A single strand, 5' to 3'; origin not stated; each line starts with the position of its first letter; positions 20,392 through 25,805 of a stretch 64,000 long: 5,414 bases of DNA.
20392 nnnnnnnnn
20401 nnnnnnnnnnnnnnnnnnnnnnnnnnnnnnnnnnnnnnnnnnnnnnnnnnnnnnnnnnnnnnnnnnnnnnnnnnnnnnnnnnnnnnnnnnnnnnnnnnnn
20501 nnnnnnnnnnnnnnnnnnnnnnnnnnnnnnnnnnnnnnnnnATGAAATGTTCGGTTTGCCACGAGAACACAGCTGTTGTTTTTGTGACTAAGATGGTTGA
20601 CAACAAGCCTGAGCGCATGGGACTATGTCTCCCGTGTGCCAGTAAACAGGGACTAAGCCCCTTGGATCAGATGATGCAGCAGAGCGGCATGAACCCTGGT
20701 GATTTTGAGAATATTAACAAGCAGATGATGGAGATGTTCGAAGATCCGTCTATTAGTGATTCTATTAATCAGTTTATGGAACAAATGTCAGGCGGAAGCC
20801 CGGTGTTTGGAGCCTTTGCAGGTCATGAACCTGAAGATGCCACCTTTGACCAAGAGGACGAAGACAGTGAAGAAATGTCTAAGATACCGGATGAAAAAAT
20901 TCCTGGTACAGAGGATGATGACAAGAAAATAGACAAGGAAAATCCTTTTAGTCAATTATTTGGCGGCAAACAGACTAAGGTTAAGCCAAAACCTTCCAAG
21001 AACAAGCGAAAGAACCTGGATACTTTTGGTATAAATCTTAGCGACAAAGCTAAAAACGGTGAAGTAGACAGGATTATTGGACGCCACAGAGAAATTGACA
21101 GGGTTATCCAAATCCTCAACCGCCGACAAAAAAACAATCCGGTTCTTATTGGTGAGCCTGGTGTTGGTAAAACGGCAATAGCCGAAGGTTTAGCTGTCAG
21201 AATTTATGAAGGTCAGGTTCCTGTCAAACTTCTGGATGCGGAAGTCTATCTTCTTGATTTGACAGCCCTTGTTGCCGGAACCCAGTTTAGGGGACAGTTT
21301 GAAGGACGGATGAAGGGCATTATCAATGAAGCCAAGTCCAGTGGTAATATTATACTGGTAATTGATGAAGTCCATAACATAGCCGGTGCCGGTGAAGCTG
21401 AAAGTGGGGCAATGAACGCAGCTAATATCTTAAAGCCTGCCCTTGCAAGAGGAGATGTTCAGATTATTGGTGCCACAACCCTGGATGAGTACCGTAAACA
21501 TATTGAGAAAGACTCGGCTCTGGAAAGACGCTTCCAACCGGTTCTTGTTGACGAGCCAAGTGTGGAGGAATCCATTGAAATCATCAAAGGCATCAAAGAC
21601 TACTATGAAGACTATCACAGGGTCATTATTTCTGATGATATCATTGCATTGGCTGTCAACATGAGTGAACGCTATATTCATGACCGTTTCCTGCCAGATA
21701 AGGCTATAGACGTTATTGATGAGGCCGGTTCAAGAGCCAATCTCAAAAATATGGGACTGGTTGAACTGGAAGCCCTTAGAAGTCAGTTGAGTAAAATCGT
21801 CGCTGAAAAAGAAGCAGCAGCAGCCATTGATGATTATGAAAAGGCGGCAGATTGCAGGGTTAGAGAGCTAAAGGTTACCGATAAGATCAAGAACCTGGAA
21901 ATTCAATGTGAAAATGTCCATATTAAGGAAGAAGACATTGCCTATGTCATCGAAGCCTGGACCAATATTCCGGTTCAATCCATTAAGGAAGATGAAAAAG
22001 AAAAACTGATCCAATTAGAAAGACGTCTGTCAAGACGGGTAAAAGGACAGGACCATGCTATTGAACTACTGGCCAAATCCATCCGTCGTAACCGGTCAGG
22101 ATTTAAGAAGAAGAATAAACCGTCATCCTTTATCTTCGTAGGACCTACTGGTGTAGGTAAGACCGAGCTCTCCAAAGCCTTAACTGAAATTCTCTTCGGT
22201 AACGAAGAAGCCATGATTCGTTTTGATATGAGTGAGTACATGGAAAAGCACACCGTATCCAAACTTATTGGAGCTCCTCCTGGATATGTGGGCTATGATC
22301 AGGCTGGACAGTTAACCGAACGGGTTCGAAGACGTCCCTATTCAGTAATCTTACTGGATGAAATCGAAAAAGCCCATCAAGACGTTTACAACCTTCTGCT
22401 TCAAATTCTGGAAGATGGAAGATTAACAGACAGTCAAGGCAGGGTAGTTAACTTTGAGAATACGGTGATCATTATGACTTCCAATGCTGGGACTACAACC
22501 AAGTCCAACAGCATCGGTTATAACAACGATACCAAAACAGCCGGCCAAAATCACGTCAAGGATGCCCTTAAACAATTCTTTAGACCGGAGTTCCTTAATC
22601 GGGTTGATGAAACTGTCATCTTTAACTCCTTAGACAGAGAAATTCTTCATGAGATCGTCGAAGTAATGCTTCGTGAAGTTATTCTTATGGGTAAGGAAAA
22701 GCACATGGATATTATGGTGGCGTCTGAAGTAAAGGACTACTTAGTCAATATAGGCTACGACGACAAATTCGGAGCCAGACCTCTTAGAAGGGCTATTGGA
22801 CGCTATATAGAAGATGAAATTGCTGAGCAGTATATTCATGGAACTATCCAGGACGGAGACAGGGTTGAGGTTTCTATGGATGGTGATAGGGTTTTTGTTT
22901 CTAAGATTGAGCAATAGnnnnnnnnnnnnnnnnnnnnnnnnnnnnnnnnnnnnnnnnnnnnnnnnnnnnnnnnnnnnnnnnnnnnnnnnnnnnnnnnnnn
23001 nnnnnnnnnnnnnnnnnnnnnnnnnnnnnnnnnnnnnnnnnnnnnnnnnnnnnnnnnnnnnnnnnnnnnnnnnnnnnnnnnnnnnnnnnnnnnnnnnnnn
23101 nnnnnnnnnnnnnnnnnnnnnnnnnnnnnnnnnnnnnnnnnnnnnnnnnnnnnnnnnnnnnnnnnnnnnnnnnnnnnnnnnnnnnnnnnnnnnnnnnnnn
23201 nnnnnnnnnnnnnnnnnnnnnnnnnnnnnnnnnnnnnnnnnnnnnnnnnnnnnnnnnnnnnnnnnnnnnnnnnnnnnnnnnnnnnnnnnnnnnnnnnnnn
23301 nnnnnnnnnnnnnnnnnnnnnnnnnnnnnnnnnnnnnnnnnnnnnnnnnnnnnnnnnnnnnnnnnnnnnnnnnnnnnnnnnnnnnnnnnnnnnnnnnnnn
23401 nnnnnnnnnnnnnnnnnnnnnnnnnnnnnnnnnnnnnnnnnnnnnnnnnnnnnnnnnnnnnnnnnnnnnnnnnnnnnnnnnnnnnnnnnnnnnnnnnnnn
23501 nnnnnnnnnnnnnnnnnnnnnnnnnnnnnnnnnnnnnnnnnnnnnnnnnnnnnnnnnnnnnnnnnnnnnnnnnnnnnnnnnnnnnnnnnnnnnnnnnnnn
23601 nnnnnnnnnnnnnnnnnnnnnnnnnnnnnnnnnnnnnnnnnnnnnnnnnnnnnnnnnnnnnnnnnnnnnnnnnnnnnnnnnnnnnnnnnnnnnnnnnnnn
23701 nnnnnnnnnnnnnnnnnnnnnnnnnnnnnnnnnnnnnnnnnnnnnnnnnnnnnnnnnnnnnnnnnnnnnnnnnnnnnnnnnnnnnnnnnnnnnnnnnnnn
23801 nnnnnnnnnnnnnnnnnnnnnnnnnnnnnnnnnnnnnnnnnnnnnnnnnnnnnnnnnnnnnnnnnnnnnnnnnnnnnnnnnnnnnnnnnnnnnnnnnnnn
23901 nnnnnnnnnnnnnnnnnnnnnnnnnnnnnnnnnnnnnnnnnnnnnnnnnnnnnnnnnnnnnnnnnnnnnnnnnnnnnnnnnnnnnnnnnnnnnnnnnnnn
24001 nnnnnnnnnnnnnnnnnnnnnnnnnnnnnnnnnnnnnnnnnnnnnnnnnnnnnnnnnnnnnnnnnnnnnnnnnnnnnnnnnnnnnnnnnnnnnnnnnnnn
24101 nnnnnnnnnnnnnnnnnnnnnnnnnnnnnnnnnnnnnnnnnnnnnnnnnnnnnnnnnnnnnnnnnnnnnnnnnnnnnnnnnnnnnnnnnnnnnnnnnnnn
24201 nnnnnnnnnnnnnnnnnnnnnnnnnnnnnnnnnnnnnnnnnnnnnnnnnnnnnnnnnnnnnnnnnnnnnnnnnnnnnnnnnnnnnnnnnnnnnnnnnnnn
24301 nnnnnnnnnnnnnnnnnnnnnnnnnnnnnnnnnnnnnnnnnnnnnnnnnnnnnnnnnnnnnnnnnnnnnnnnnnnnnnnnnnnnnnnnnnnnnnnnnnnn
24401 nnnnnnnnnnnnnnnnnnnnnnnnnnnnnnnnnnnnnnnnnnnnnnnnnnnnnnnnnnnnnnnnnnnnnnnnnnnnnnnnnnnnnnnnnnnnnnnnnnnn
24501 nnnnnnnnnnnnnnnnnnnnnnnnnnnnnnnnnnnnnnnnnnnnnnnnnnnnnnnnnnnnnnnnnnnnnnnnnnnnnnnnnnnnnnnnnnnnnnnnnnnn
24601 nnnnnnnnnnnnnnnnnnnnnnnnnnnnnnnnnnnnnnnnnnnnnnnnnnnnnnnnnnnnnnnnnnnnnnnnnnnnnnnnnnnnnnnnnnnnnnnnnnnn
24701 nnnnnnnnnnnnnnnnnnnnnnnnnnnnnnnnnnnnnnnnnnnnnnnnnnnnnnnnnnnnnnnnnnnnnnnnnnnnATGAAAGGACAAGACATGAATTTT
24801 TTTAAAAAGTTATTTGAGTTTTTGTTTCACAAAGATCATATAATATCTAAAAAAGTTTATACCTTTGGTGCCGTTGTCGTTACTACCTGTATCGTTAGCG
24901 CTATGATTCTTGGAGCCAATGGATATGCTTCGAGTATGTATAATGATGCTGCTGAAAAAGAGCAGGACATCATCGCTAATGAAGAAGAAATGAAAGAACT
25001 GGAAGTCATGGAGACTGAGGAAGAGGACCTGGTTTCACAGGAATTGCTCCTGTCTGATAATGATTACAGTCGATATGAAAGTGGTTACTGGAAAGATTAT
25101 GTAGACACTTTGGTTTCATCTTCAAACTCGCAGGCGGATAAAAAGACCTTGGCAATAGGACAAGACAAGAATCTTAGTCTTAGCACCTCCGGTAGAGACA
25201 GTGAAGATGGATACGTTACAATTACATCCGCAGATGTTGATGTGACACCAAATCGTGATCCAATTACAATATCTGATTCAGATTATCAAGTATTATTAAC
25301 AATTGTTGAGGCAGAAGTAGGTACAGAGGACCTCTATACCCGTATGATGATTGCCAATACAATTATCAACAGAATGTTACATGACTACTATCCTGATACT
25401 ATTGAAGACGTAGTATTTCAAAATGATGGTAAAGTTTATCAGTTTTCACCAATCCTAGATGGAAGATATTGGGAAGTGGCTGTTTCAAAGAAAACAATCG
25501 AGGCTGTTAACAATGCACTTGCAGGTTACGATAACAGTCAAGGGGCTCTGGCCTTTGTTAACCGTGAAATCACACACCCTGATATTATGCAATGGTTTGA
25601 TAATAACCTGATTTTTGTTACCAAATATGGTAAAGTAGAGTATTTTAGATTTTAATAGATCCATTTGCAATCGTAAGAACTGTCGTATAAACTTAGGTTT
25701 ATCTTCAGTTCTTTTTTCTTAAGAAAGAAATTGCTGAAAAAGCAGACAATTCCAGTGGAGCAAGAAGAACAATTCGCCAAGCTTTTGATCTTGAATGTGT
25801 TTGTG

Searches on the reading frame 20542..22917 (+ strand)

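Call 55: search_protein_families(library=pfam, proteins=[window:20542-22917:+], max_evalue=0.00001)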
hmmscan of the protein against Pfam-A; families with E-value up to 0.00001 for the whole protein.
window:20542-22917:+ (791 aa): 15 families
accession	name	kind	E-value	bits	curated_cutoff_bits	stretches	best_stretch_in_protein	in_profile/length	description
PF07724.20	AAA_2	-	7.3e-73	244.5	27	1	527-690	3-165/166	AAA domain (Cdc48 subfamily)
PF17871.7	AAA_lid_9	-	4.8e-29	100.8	22.8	1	340-438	1-100/104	AAA lid domain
PF00004.35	AAA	-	9.8e-22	78.2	21.2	2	201-322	2-119/131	ATPase family associated with various cellular activities (AAA)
PF10431.15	ClpB_D2-small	-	5.8e-21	74.8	21.9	1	697-777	1-81/81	C-terminal, D2-small domain, of ClpB protein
PF07728.20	AAA_5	-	5.4e-18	65.8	22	1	530-651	2-125/139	AAA domain (dynein-related subfamily)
PF13401.12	AAA_22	-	1.1e-11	45.6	27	0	196-294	4-104/130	AAA domain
PF00158.32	Sigma54_activat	-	4.7e-10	39.8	20.2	1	525-633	20-127/168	Sigma-54 interaction domain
PF13191.12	AAA_16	-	9e-10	39.7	32.6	0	178-223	2-50/167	AAA ATPase domain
PF05621.17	TniB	-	2.1e-07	31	22.4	0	225-336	76-184/189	Bacterial TniB protein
PF20720.3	nSTAND3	-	2.3e-07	31.1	27.2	0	184-230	6-51/155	Novel STAND NTPase 3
PF01637.24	ATPase_2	-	1.3e-06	28.8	33.2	0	181-220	4-43/225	ATPase domain predominantly from Archaea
PF04851.21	ResIII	-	2.4e-06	28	22.5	0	503-554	8-50/164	Type III restriction enzyme, res subunit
PF01078.27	Mg_chelatase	-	3.6e-06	27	20.3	0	529-555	24-50/207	Magnesium chelatase, subunit ChlI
PF06414.18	Zeta_toxin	-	7.6e-06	25.9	22.3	0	517-570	7-58/199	Zeta toxin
PF01695.23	IstB_IS21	-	8.8e-06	25.8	24.1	0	193-221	88-116/238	IstB-like ATP binding protein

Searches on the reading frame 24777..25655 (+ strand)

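Call 55: search_protein_families(library=pfam, proteins=[window:24777-25655:+], max_evalue=0.00001)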
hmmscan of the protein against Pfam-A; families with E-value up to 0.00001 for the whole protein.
window:24777-25655:+ (292 aa): 1 family
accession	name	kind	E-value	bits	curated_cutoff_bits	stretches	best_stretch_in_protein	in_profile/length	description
PF07486.17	Hydrolase_2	-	1.3e-19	71.2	27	1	186-289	4-99/100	Cell Wall Hydrolase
